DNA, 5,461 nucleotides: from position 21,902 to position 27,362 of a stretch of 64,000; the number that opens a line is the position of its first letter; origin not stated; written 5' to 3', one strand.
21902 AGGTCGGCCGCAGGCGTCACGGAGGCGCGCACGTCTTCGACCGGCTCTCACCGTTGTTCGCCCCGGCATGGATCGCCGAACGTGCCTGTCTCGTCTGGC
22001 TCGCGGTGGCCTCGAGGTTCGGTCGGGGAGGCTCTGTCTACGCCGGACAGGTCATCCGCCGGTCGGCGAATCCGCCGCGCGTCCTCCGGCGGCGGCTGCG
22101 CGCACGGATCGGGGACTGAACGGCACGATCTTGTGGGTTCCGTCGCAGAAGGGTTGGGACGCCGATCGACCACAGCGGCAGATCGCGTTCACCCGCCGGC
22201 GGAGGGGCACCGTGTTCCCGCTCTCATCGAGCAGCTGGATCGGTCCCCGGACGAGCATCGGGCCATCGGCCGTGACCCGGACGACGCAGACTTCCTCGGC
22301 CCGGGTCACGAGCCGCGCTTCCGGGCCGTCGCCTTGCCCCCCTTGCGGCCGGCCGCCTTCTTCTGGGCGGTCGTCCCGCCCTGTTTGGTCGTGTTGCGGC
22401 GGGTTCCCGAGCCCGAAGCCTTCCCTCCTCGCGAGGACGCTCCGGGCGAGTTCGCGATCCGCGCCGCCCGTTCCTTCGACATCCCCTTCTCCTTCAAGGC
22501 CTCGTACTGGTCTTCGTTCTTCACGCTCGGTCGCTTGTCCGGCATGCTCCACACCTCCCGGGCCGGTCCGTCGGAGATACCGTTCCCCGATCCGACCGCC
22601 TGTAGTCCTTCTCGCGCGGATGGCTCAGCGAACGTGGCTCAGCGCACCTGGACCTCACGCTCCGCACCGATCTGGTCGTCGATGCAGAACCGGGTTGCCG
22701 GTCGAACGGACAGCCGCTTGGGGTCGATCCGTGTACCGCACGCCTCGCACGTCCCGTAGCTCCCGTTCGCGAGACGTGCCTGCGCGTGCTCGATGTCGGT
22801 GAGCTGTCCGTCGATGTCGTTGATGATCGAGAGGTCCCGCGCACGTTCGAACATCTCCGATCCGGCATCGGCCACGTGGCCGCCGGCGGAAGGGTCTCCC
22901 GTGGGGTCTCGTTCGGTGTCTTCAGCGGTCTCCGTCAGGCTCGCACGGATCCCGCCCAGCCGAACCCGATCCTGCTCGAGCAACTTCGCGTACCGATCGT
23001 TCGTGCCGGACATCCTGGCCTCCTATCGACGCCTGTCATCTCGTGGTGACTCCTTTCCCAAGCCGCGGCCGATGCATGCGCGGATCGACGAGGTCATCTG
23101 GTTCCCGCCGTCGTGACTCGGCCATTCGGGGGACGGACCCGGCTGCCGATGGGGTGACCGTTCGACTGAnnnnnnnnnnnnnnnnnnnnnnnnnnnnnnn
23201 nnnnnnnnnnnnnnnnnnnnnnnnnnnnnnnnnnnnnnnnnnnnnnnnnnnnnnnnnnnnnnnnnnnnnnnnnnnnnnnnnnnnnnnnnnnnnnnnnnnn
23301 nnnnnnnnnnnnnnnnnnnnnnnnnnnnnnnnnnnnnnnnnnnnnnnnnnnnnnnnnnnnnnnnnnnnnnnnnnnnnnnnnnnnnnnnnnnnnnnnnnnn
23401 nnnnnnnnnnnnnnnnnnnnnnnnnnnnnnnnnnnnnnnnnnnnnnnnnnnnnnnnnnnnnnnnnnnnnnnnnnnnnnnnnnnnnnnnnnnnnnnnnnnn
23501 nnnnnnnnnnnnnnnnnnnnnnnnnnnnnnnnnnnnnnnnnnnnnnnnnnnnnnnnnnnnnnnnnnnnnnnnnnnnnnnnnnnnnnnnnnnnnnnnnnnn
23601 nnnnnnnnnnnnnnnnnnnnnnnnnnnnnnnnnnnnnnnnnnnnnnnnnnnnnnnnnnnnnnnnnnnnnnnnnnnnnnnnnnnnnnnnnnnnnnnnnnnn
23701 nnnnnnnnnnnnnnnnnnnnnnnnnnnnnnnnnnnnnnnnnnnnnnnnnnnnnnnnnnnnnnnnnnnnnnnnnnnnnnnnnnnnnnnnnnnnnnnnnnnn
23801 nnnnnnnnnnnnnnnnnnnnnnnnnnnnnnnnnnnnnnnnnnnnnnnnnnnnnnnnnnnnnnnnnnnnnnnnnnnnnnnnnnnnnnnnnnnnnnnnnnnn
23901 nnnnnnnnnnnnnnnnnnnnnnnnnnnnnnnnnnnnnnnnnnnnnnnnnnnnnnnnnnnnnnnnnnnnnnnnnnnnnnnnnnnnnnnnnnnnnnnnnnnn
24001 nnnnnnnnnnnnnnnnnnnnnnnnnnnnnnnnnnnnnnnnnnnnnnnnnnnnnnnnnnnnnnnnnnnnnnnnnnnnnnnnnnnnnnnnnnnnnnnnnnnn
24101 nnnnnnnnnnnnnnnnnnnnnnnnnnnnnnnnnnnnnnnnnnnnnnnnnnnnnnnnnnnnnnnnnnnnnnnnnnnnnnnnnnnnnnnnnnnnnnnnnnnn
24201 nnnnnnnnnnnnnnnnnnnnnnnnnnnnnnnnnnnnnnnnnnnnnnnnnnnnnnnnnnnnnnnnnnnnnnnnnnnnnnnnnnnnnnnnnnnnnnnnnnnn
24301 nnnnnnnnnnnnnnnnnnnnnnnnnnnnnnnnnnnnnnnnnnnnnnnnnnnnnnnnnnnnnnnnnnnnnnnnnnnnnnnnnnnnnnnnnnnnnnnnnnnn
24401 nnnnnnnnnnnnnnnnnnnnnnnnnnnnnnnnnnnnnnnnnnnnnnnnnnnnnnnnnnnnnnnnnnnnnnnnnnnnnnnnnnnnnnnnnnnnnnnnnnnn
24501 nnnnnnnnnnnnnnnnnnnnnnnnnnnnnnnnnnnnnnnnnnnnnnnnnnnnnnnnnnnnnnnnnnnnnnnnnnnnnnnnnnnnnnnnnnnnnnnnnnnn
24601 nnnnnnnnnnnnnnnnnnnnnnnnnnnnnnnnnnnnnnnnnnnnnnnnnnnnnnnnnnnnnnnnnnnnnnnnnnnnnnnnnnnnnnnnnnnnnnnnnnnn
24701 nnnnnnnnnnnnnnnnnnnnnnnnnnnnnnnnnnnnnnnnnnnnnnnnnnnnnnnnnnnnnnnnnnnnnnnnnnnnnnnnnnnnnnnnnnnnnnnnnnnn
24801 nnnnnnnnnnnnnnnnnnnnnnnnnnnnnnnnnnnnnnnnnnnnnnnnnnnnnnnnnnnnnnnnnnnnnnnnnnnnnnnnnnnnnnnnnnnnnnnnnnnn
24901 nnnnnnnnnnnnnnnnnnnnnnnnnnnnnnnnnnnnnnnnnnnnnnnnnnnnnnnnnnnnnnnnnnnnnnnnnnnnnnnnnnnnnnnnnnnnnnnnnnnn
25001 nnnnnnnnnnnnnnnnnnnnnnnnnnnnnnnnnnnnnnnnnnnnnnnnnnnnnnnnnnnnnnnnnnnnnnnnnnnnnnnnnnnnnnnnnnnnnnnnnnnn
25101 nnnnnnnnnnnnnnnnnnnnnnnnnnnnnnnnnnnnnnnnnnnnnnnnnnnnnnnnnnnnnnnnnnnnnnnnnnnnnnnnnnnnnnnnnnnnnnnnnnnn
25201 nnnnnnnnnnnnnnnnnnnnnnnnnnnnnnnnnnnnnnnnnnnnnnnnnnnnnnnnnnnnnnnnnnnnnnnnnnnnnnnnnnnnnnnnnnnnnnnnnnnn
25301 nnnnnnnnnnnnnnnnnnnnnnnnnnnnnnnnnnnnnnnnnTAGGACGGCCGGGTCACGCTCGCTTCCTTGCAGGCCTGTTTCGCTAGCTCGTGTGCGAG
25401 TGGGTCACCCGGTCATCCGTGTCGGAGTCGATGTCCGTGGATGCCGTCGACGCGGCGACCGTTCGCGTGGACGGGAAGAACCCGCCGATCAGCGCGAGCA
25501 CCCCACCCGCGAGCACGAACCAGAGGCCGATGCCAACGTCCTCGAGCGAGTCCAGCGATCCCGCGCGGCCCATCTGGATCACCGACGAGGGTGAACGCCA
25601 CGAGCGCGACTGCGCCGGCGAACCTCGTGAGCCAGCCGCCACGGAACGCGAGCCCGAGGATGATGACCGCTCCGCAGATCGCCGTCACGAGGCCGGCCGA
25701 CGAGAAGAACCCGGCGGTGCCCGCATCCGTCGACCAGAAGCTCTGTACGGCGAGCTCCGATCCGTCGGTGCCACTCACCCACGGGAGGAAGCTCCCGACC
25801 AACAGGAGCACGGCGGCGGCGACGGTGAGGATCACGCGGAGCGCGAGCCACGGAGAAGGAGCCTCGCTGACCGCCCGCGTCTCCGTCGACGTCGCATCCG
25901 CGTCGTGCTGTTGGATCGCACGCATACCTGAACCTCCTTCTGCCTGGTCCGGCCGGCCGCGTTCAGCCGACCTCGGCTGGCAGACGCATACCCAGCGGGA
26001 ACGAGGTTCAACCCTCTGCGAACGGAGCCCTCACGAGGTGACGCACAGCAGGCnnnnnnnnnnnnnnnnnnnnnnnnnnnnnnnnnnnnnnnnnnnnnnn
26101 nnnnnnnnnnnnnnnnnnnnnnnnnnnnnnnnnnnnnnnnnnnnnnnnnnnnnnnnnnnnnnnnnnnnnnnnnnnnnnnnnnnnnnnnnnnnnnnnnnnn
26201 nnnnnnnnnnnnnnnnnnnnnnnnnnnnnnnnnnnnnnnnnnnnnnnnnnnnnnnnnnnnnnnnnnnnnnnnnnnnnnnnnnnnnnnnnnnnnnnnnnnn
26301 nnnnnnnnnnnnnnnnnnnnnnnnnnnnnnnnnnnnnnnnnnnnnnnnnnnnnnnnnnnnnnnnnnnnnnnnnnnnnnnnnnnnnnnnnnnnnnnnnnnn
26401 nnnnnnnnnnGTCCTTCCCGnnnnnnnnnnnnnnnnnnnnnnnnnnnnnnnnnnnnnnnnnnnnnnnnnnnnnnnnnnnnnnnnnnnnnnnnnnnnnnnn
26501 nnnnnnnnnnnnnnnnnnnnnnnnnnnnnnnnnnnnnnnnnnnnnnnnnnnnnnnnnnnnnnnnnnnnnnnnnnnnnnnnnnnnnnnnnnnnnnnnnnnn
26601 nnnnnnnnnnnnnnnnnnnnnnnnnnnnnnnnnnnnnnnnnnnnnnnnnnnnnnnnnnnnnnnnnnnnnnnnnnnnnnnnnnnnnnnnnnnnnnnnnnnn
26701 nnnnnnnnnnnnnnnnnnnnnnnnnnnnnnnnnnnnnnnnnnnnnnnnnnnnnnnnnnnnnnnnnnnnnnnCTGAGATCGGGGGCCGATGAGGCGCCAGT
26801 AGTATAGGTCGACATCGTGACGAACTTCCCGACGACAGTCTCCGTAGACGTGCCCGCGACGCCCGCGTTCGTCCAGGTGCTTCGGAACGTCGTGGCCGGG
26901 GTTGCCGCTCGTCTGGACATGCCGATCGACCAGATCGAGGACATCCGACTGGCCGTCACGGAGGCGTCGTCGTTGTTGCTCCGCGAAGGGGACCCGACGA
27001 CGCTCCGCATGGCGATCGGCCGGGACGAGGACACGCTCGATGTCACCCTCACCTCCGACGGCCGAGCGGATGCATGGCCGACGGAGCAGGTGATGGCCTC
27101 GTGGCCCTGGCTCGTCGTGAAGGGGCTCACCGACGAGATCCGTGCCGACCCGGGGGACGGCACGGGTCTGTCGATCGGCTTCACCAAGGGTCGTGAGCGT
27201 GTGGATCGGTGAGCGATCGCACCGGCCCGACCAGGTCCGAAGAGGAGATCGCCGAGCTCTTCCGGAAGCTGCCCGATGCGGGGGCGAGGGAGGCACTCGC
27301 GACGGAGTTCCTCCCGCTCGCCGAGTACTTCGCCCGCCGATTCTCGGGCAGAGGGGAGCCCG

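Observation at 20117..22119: Heme-oxygenase-like diiron oxidase translationally coupled to a GT2 glycosyltransferase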

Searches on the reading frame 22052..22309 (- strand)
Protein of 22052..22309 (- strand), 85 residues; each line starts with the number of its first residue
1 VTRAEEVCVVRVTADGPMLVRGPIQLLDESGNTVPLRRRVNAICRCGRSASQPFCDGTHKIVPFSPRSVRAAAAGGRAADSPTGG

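Call 20: search_protein_families(library=pfam, proteins=[window:22052-22300:-], max_evalue=0.001)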
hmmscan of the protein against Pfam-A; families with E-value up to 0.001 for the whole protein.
window:22052-22300:- (82 aa): 1 family
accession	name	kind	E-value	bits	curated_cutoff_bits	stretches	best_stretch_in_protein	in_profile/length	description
PF09360.15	zf-CDGSH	-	4.8e-18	65.6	29.5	1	12-57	1-48/48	Iron-binding zinc finger CDGSH type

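Call 85: search_protein_families(library=pfam, proteins=[window:22052-22309:-], max_evalue=0.001)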
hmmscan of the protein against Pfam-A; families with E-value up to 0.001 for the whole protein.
window:22052-22309:- (85 aa): 1 family
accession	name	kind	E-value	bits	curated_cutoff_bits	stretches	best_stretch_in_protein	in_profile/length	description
PF09360.15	zf-CDGSH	-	5.2e-18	65.5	29.5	1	15-60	1-48/48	Iron-binding zinc finger CDGSH type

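Call 86: search_protein_families(library=ncbifam, proteins=[window:22052-22309:-], max_evalue=0.001)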
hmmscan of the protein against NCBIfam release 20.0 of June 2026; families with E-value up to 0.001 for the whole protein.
window:22052-22309:- (85 aa): 0 families

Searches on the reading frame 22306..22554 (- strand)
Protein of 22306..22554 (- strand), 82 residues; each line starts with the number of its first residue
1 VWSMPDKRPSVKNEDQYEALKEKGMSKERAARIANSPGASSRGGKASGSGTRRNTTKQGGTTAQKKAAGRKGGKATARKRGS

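Call 5: search_protein_families(library=pfam, proteins=[window:22306-22554:-], max_evalue=0.01)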
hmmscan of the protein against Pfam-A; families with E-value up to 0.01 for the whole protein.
window:22306-22554:- (82 aa): 1 family
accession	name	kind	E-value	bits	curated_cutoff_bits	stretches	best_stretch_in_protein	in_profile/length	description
PF23855.1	DUF7218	-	5.8e-16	58.8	27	1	6-46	1-46/47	Family of unknown function (DUF7218)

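Call 6: search_protein_families(library=ncbifam, proteins=[window:22306-22554:-], max_evalue=0.01)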
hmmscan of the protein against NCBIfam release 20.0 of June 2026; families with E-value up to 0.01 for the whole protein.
window:22306-22554:- (82 aa): 0 families

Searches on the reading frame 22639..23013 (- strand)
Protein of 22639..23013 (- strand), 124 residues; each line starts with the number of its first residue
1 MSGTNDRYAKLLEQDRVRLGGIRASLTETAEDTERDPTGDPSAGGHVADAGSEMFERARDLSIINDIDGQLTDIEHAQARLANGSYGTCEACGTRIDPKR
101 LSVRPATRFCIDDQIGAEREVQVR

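Call 5: search_protein_families(library=pfam, proteins=[window:22639-23013:-], max_evalue=0.01)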
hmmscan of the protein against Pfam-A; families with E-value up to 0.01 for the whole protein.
window:22639-23013:- (124 aa): 1 family
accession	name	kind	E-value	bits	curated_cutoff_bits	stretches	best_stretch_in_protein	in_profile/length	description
PF01258.23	zf-dskA_traR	-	1.4e-08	35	24.9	1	84-112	1-29/36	Prokaryotic dksA/traR C4-type zinc finger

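Call 6: search_protein_families(library=ncbifam, proteins=[window:22639-23013:-], max_evalue=0.01)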
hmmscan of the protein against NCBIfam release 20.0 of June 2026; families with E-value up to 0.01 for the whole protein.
window:22639-23013:- (124 aa): 6 families
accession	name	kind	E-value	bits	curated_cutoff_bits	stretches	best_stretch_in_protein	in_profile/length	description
TIGR02890.1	bacill_yteA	subfamily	1.6e-19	70.6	134.4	1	32-117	31-117/159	regulatory protein, yteA family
NF033459.1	DksA_like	equivalog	9.9e-14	51.6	105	1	49-119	41-111/113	RNA polymerase-binding protein DksA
TIGR02420.1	dksA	equivalog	1.4e-11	44.8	115.5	1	16-113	10-107/110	RNA polymerase-binding protein DksA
NF008045.0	PRK10778.1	equivalog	2.3e-06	27.9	289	1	53-120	85-146/151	RNA polymerase-binding protein DksA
TIGR02419.1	C4_traR_proteo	subfamily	0.00032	21.2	59.7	1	77-114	23-60/64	phage/conjugal plasmid C-4 type zinc finger protein, TraR family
NF008243.0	PRK11019.1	equivalog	0.00064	20.1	96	1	58-120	6-70/88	DksA/TraR family C4-type zinc finger protein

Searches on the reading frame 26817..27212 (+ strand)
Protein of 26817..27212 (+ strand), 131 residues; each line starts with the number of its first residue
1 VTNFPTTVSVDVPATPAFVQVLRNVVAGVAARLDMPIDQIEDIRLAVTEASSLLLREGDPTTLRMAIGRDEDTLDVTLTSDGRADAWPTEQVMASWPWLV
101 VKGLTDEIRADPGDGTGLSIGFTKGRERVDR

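Call 85: search_protein_families(library=pfam, proteins=[window:26817-27212:+], max_evalue=0.001)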
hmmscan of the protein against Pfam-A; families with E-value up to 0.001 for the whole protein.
window:26817-27212:+ (131 aa): 1 family
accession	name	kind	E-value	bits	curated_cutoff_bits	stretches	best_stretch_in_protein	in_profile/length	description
PF13581.12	HATPase_c_2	-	4.2e-07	30.5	27.4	1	12-110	1-114/127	Histidine kinase-like ATPase domain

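Call 86: search_protein_families(library=ncbifam, proteins=[window:26817-27212:+], max_evalue=0.001)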
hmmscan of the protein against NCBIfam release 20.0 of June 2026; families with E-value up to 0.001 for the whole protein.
window:26817-27212:+ (131 aa): 4 families
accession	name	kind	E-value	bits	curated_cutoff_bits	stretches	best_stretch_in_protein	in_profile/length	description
NF003144.0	PRK04069.1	equivalog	4.5e-10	39.2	145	1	6-54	6-54/161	anti-sigma B factor RsbW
TIGR01924.1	rsbW_low_gc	equivalog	1e-09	38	155.05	1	5-83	5-87/159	anti-sigma B factor RsbW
NF041045.1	RsbA_anti_sig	subfamily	9e-06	25.1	210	1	16-83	188-254/303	anti-sigma factor RsbA family regulatory protein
TIGR01925.2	spIIAB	equivalog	0.00022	21.1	135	1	8-52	3-47/137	anti-sigma F factor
